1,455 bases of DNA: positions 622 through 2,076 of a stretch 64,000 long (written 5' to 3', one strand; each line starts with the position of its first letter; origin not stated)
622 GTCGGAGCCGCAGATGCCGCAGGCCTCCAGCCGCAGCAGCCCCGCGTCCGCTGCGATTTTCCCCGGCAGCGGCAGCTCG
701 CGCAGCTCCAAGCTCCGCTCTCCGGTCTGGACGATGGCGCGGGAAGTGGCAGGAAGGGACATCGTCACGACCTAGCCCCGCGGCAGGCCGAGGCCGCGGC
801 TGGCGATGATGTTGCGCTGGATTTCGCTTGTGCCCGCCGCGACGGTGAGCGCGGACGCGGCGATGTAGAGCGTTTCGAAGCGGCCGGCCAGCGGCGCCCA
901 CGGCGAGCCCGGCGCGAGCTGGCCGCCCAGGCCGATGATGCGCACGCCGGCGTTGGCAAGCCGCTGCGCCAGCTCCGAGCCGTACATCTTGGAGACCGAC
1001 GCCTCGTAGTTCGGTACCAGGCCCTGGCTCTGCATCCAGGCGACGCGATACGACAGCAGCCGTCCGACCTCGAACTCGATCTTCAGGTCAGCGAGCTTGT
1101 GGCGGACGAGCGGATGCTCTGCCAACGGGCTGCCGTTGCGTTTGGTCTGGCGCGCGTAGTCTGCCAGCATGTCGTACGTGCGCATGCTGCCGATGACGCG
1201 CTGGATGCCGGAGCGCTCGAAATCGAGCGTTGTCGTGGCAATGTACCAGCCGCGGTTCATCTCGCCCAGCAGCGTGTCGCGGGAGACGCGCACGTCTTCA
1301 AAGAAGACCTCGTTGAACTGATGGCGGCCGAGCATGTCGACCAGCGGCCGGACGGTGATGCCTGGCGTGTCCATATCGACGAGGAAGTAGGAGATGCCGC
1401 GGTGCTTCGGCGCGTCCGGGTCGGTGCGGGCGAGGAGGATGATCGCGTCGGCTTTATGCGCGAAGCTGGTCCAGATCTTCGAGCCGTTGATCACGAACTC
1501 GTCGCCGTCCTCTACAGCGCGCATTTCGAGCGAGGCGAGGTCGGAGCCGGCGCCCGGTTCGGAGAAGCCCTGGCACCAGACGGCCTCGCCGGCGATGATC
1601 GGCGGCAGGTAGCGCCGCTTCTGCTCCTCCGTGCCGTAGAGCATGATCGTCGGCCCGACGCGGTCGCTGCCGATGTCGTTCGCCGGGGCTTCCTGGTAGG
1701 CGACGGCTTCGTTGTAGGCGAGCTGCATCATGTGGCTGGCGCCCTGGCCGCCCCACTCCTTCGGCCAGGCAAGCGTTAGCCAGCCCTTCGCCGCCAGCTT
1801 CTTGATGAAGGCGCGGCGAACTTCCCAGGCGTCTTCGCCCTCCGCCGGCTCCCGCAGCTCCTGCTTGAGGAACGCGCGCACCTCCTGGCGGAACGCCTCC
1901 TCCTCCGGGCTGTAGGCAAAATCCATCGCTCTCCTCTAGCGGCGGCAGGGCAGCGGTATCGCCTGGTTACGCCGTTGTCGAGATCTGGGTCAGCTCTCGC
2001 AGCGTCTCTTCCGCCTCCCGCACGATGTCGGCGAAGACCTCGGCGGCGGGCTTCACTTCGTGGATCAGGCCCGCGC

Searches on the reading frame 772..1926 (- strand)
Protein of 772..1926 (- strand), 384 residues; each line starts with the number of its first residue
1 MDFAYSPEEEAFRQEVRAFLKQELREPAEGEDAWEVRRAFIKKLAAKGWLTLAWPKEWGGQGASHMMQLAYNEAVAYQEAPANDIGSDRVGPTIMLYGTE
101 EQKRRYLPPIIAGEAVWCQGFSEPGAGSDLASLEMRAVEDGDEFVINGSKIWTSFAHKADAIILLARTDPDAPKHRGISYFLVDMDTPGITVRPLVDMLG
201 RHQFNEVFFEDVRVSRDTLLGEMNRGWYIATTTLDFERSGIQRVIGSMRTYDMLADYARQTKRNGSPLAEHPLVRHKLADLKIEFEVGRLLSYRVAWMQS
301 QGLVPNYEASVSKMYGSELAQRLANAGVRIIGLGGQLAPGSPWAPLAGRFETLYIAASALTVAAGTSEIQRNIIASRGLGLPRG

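Call 67: find_encoding_contigs(protein=window:772-1926:-, flank=10000, max_places=2)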
Protein window:772-1926:- (384 aa): 1 contig read that carries it; 1 place shown.
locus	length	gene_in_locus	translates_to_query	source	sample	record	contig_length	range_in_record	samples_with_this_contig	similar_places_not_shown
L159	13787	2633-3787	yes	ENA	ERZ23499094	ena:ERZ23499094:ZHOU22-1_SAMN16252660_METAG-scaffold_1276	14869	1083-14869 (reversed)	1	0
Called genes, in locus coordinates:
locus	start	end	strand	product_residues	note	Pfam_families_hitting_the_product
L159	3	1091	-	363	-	?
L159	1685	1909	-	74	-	-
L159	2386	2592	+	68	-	-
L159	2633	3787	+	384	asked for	PF02771:Acyl-CoA_dh_N, PF02770:Acyl-CoA_dh_M, PF00441:Acyl-CoA_dh_1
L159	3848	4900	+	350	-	PF08240:ADH_N, PF16912:Glu_dehyd_C, PF00107:ADH_zinc_N, PF13602:ADH_zinc_N_2 (weak)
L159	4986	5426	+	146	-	PF03061:4HBT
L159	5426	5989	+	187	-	PF02627:CMD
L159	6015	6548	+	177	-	PF07883:Cupin_2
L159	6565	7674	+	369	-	PF00296:Bac_luciferase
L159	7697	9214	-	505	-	-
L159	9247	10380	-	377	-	PF00712:DNA_pol3_beta, PF02767:DNA_pol3_beta_2, PF02768:DNA_pol3_beta_3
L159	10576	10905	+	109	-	-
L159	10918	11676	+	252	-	PF02129:Peptidase_S15 (faint), PF00561:Abhydrolase_1, PF00975:Thioesterase (weak), PF12146:Hydrolase_4, PF12697:Abhydrolase_6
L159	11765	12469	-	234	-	PF00300:His_Phos_1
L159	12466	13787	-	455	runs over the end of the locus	PF00202:Aminotran_3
